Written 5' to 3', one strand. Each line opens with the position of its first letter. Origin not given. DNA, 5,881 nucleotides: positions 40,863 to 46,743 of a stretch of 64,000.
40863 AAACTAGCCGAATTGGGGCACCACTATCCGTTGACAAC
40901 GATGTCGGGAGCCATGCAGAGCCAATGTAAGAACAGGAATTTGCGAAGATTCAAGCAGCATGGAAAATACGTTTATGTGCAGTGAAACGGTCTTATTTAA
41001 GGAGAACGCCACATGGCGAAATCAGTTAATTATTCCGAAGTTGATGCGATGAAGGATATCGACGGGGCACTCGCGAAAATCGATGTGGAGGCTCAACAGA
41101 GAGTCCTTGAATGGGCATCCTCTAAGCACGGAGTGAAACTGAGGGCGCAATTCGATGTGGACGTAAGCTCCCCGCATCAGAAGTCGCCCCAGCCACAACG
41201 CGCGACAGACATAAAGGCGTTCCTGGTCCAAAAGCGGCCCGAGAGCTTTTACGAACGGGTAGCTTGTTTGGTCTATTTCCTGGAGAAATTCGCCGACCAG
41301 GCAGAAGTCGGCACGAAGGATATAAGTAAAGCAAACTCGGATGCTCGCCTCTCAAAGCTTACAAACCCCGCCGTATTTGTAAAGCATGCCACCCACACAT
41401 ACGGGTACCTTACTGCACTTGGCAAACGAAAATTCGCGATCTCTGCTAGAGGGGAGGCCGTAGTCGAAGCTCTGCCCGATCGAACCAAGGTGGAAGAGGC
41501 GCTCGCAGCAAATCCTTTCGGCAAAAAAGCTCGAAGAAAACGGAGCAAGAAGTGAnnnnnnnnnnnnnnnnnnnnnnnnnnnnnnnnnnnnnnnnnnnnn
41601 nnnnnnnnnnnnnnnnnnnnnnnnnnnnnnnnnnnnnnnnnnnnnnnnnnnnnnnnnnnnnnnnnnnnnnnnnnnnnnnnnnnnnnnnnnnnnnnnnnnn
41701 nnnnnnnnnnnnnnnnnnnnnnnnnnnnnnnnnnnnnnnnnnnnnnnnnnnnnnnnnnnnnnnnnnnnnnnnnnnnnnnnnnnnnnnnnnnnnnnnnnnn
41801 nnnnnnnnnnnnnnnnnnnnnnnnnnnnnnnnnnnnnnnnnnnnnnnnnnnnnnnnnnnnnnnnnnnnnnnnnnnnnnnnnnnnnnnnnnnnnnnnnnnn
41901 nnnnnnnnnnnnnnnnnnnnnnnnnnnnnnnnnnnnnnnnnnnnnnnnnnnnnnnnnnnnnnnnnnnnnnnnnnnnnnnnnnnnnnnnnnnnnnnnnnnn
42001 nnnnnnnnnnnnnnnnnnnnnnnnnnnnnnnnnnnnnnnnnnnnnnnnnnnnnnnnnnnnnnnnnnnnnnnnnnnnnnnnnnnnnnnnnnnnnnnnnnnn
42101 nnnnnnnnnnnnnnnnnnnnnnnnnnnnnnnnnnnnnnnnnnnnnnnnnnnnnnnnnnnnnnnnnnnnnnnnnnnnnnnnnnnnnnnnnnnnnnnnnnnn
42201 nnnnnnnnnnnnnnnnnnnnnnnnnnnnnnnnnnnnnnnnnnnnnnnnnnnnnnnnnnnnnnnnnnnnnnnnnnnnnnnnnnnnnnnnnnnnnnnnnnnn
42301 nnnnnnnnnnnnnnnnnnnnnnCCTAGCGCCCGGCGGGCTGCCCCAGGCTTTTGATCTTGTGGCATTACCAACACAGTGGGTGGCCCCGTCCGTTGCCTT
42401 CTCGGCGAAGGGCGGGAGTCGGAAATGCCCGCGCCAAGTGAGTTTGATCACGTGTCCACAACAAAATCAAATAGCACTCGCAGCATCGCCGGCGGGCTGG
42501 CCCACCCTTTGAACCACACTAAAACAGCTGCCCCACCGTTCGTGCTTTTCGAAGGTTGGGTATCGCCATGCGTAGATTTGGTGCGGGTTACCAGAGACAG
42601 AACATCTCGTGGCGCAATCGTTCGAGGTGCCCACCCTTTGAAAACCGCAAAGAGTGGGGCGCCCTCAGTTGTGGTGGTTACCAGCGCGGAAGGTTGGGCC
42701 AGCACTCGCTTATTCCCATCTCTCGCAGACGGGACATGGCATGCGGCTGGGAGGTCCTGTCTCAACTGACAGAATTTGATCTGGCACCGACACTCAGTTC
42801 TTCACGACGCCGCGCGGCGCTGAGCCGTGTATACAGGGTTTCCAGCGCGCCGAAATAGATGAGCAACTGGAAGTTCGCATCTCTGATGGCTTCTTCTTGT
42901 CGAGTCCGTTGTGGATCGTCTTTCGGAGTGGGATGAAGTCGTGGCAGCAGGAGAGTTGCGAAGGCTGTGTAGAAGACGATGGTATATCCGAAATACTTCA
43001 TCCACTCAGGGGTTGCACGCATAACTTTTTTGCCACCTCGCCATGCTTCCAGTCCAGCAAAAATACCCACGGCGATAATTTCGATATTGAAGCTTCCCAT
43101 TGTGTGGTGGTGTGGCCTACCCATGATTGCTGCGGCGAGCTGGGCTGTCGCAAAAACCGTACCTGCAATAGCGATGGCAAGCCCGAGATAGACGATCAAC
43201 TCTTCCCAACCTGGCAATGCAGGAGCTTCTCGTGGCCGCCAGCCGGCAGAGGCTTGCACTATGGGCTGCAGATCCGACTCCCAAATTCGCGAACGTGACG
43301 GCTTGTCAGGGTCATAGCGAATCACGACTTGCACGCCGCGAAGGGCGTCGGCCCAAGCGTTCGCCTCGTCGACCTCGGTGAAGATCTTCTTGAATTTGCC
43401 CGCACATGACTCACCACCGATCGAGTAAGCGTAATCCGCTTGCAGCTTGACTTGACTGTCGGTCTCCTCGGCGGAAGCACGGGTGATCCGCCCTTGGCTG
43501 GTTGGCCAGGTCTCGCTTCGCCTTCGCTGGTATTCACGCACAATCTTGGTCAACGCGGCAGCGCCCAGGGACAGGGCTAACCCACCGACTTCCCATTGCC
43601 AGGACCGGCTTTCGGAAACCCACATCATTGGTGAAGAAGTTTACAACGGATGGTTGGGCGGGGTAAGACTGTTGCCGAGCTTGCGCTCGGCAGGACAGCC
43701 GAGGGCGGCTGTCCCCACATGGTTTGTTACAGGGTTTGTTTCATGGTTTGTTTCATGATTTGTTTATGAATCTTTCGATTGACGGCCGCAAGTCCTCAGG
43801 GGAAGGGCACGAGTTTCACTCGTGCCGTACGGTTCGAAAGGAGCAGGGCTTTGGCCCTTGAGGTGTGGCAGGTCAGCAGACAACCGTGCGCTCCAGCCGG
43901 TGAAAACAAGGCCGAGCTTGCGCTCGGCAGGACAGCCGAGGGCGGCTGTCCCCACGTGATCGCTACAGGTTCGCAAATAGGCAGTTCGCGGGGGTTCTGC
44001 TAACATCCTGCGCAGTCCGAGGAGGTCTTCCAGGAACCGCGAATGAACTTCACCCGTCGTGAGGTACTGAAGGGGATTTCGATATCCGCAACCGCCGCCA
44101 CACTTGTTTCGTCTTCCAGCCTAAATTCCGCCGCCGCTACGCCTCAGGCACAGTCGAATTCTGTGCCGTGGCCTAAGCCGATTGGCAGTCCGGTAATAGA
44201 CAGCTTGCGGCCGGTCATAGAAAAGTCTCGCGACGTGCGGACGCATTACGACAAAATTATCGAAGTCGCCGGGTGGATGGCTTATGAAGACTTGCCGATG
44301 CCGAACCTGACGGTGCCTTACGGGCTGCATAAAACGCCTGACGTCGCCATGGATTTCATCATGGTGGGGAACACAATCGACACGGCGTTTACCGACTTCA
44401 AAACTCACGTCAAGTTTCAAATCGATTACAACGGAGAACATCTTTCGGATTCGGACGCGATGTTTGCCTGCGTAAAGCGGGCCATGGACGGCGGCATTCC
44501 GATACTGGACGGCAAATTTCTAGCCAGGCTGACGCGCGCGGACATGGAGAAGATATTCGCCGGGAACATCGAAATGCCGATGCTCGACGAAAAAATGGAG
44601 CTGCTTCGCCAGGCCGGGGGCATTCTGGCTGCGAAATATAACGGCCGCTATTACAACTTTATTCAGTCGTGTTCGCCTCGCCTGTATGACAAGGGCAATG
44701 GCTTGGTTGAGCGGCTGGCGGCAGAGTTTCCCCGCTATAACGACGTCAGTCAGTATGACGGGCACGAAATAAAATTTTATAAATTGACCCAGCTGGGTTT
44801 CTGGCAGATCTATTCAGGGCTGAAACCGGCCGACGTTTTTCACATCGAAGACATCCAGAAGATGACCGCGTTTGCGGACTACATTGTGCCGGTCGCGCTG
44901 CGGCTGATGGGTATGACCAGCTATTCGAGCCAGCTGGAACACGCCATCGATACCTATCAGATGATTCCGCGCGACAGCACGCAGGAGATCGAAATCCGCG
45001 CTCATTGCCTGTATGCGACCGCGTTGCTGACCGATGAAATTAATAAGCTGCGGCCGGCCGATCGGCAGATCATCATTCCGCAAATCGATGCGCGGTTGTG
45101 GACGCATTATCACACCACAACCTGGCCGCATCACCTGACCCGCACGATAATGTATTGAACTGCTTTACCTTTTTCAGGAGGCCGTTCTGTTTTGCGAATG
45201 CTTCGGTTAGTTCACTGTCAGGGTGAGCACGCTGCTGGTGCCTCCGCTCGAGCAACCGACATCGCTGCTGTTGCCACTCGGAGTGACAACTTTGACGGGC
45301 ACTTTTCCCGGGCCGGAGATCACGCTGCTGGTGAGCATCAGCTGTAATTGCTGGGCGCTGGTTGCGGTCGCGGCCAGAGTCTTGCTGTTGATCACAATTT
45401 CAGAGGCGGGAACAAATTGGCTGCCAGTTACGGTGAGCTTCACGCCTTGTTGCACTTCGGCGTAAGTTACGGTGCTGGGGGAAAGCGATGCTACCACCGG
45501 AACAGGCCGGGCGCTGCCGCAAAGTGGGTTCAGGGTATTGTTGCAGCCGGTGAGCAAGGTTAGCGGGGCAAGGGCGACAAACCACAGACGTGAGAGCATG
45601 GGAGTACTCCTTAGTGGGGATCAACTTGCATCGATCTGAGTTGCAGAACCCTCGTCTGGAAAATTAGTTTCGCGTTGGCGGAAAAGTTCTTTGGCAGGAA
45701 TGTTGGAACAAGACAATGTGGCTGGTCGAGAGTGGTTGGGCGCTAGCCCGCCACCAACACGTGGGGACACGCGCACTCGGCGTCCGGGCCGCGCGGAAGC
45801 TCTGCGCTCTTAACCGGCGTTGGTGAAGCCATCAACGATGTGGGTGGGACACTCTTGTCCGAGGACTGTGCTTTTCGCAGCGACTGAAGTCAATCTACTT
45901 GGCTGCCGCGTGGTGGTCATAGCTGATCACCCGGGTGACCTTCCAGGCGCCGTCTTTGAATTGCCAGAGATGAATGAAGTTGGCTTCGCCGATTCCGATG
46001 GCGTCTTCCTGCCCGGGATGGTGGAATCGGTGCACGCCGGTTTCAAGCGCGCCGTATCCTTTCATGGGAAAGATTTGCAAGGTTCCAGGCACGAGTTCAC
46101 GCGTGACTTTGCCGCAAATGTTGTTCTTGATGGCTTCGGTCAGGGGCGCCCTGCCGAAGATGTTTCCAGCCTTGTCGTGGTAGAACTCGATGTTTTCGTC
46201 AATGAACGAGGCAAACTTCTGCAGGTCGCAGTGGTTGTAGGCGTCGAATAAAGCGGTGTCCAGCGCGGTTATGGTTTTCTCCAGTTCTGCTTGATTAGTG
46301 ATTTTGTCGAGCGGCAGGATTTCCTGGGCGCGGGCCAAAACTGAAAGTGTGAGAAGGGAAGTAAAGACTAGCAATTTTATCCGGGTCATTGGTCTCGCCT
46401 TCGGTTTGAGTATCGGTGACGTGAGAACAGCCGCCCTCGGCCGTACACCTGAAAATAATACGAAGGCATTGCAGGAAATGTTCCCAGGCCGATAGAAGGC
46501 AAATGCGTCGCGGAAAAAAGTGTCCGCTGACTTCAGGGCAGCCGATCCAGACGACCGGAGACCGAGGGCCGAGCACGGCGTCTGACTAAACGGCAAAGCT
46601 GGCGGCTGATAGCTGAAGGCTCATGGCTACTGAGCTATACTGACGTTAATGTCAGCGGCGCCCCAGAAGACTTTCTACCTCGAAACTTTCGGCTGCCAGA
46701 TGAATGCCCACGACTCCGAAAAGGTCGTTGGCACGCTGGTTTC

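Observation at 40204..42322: Four-gene operon of three small winged-helix proteins plus an Abi_C-type HEPN-wHTH protein: candidate undescribed defence / toxin-antitoxin-like system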

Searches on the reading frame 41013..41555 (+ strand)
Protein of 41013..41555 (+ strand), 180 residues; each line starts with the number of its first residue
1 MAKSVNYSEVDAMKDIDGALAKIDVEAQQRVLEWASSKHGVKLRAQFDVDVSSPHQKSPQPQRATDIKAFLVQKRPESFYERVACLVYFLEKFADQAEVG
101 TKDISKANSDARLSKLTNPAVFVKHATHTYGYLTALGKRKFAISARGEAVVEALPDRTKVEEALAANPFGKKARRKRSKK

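Call 3: search_protein_families(library=pfam, proteins=[window:41013-41555:+], max_evalue=1)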
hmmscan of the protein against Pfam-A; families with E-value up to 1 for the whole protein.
window:41013-41555:+ (180 aa): 1 family
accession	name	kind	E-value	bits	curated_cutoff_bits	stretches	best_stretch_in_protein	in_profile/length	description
PF15596.11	Imm57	-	0.079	13.5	25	1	81-126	19-64/100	Immunity protein 57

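Call 4: search_protein_families(library=padloc, proteins=[window:41013-41555:+], max_evalue=1)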
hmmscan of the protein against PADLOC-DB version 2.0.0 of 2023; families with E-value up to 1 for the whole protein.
window:41013-41555:+ (180 aa): 0 families

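Call 5: search_protein_families(library=ncbifam, proteins=[window:41013-41555:+], max_evalue=1)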
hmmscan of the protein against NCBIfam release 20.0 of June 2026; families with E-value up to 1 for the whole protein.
window:41013-41555:+ (180 aa): 0 families

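Call 22: search_protein_families(library=phrogs, proteins=[window:41013-41555:+], max_evalue=1)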
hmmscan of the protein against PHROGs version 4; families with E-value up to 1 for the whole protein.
window:41013-41555:+ (180 aa): 0 families

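Call 32: find_homologous_proteins(query=window:41013-41552:+, max_evalue=0.001)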
Query window:41013-41552:+ (180 aa): 122 proteins with E <= 0.001 among 224 candidates; the best 120 are listed.
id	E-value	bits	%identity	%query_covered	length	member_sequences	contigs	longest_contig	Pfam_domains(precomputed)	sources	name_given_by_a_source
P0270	2.3e-110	384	100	100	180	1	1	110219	-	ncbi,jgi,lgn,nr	ncbi:MAG TPA: hypothetical protein VHV29_07115 [Terriglobales bacterium]|jgi:hypothetical protein|nr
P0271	6.4e-95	334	86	99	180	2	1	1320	-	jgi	jgi:hypothetical protein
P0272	1.4e-91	323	85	94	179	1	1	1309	-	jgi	jgi:hypothetical protein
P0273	4.9e-86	305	82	94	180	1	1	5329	-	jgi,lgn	jgi:hypothetical protein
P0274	5.6e-84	298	80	94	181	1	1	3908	-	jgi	jgi:hypothetical protein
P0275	7.5e-84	298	79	94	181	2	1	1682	-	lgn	-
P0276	8.0e-83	294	79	94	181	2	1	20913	-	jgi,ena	jgi:hypothetical protein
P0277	9.5e-82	291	77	100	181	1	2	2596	-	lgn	-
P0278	6.9e-81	288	77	94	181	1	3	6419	-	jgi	jgi:hypothetical protein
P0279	5.8e-80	285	76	98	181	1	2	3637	-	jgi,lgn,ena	-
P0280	8.3e-70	252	68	95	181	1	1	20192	-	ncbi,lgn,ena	-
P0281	8.9e-70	252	71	91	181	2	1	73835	-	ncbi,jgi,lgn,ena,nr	ncbi:MAG TPA: hypothetical protein VN176_17670 [Verrucomicrobiae bacterium]|nr:hypothetical protein 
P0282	7.0e-69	249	72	91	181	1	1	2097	-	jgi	jgi:hypothetical protein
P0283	1.3e-68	248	68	98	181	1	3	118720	-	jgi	jgi:hypothetical protein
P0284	3.3e-68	247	67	95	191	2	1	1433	-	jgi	jgi:hypothetical protein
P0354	4.6e-22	97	36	97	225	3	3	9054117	-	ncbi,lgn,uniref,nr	ncbi:hypothetical protein [Streptomyces anulatus]|uniref:Uncharacterized protein n=1 Tax=Streptomyce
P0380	1.7e-12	66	36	88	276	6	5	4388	-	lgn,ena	-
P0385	3.1e-10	59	42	56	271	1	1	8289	-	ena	-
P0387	1.8e-9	56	38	61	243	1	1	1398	-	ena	-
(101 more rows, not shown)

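Call 36: find_encoding_contigs(protein=P0354, flank=8000, max_places=2)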
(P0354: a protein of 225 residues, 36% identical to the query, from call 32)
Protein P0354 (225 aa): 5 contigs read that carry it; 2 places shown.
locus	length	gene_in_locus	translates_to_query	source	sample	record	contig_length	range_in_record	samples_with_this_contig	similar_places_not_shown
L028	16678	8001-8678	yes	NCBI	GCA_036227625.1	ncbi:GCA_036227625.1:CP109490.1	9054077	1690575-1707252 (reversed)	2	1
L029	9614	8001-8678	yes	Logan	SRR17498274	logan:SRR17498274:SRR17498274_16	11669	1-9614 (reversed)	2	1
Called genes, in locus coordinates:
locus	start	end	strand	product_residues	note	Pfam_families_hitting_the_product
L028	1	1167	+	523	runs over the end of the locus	PF00324:AA_permease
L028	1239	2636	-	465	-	PF02447:GntP_permease, PF03600:CitMHS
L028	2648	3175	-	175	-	-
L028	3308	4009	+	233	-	PF00392:GntR, PF07729:FCD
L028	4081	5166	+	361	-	PF08240:ADH_N, PF16912:Glu_dehyd_C, PF00107:ADH_zinc_N, PF13602:ADH_zinc_N_2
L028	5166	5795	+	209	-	PF00753:Lactamase_B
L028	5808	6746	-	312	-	PF00849:PseudoU_synth_2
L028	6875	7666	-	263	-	-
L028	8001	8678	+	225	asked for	-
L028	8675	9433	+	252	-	-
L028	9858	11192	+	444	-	PF04389:Peptidase_M28 (weak), PF01546:Peptidase_M20, PF07687:M20_dimer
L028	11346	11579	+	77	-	PF03777:ChpA-C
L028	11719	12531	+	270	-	PF03777:ChpA-C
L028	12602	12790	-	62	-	PF18963:DUF5703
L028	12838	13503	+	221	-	-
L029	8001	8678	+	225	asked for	-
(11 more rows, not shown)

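Call 42: predict_structure(alignment_id=A3)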
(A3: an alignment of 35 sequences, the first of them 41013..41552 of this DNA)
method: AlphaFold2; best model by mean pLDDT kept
length: 180 residues; sequences in the alignment: 35
mean_pLDDT: 81.9   pTM: 0.59
mean pLDDT of the five models: 81.9, 80.9, 80.3, 79.0, 78.1
residues with pLDDT >= 90: 107; 70-90: 35; 50-70: 16; < 50: 22
segments of 3 or more residues with pLDDT < 50: 44-62
pLDDT, mean of each block of 10 residues (from residue 1): 69 91 89 86 46 35 74 93 96 91 95 91 94 93 95 93 88 54
secondary structure, 60 per line:
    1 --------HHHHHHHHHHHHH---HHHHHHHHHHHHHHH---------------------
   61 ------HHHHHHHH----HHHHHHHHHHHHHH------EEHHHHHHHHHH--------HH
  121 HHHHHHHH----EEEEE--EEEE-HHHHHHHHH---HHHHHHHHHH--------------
elements in order: H9-21 H25-39 H67-74 H79-92 H101-110 H119-128 E133-137 E140-143 H145-153 H157-166

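Call 45: fold_search(model_id=the predicted structure, library=pdb)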
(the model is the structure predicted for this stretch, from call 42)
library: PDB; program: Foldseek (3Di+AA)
matches with E <= 10: 558; with E <= 0.001: 0
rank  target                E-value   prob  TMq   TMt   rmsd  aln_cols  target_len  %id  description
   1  5zuz_MODEL_1_A        4.1e-02  0.98  0.29  0.45   5.1        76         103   12  Solution Structure of the DNA-Binding Domain of Rok (released 2018-10-17)
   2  6pco_B                6.8e-02  0.90  0.31  0.40  12.5       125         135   18  Mechanism for regulation of DNA binding of Bordetella bronchiseptica BpsR by 6-hydroxynicotinic acid (released 2019-11-06)
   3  6pcp_B                7.2e-02  0.89  0.32  0.42  13.2       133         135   15  Mechanism for regulation of DNA binding of Bordetella bronchiseptica BpsR by 6-hydroxynicotinic acid (released 2019-11-06)
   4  6pcp_A                9.6e-02  0.75  0.30  0.36  13.0       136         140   16  Mechanism for regulation of DNA binding of Bordetella bronchiseptica BpsR by 6-hydroxynicotinic acid (released 2019-11-06)
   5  2va8_A                1.0e-01  0.84  0.33  0.10  13.6       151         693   16  DNA Repair Helicase Hel308 (released 2008-01-15)
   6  7nyw_E                1.2e-01  0.60  0.26  0.24   7.7       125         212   14  Cryo-EM structure of the MukBEF-MatP-DNA head module (released 2021-07-07)
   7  2va8_B                1.3e-01  0.87  0.31  0.10   4.9        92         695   14  DNA Repair Helicase Hel308 (released 2008-01-15)
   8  6nce_A                1.3e-01  0.91  0.31  0.54   5.9        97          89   14  Crystal structure of the human FOXN3 DNA binding domain in complex with a forkhead DNA sequence (released 2019-02-27)
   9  5zux_MODEL_1_A        1.7e-01  0.85  0.27  0.47  14.6       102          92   11  Solution Structure of the DNA complex of the C-terminal Domain of Rok (released 2018-10-17)
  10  4i2o_A                2.0e-01  0.54  0.28  0.26   9.5       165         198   13  The Structure of FixK2 from Bradyrhizobium japonicum (released 2013-04-10)
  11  6pco_A                2.2e-01  0.72  0.30  0.37   8.1       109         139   16  Mechanism for regulation of DNA binding of Bordetella bronchiseptica BpsR by 6-hydroxynicotinic acid (released 2019-11-06)
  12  4hw0_C                2.4e-01  0.84  0.31  0.53   6.5        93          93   14  Crystal structure of Sso10a-2, a DNA-binding protein from Sulfolobus solfataricus (released 2013-10-30)
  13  1tqi                  2.5e-01  0.66  0.30  0.22   7.5       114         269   10  Crystal Structure of A. Fulgidus Rio2 Serine Protein Kinase (released 2004-09-28)
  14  1zar                  2.8e-01  0.72  0.31  0.22   8.6       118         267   11  Crystal Structure of A.fulgidus Rio2 Kinase Complexed With ADP and Manganese Ions (released 2005-06-21)
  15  6pcp_C                3.0e-01  0.41  0.29  0.35  13.0       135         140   16  Mechanism for regulation of DNA binding of Bordetella bronchiseptica BpsR by 6-hydroxynicotinic acid (released 2019-11-06)
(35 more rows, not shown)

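Call 50: search_solved_structures(query=A3, max_evalue=10, show_alignments=2)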
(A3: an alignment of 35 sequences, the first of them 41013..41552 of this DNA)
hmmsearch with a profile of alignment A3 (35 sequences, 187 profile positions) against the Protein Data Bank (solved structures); distinct sequences matched with E-value up to 10: 0.

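Call 104: search_protein_families(library=pfam, proteins=[P0380, P0385, P0387], max_evalue=0.01)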
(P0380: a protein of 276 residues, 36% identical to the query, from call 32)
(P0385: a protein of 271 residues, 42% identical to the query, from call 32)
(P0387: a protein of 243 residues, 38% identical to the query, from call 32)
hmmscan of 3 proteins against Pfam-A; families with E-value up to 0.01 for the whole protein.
P0380 (276 aa): 0 families

P0385 (271 aa): 0 families

P0387 (243 aa): 0 families

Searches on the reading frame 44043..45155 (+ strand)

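Call 101: search_protein_families(library=pfam, proteins=[window:44043-45155:+], max_evalue=0.001)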
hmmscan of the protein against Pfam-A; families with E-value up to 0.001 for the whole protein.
window:44043-45155:+ (371 aa): 1 family
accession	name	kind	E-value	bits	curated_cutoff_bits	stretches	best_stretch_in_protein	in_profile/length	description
PF10343.14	Q_salvage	-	9e-56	190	25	1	99-371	7-285/285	Queuosine salvage protein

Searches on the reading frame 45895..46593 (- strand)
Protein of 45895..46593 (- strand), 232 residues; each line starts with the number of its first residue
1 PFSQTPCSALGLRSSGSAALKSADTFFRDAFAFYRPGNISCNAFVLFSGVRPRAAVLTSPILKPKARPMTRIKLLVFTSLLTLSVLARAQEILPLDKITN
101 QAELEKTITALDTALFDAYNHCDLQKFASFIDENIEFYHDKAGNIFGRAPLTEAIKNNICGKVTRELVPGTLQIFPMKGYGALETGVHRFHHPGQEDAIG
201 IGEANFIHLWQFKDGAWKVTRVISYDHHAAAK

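Call 101: search_protein_families(library=pfam, proteins=[window:45895-46593:-], max_evalue=0.001)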
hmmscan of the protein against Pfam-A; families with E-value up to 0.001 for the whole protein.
window:45895-46593:- (232 aa): 1 family
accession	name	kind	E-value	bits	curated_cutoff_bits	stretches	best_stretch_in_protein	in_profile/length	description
PF14534.12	DUF4440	-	6.9e-14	52.6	25.2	1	108-219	1-107/107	Domain of unknown function (DUF4440)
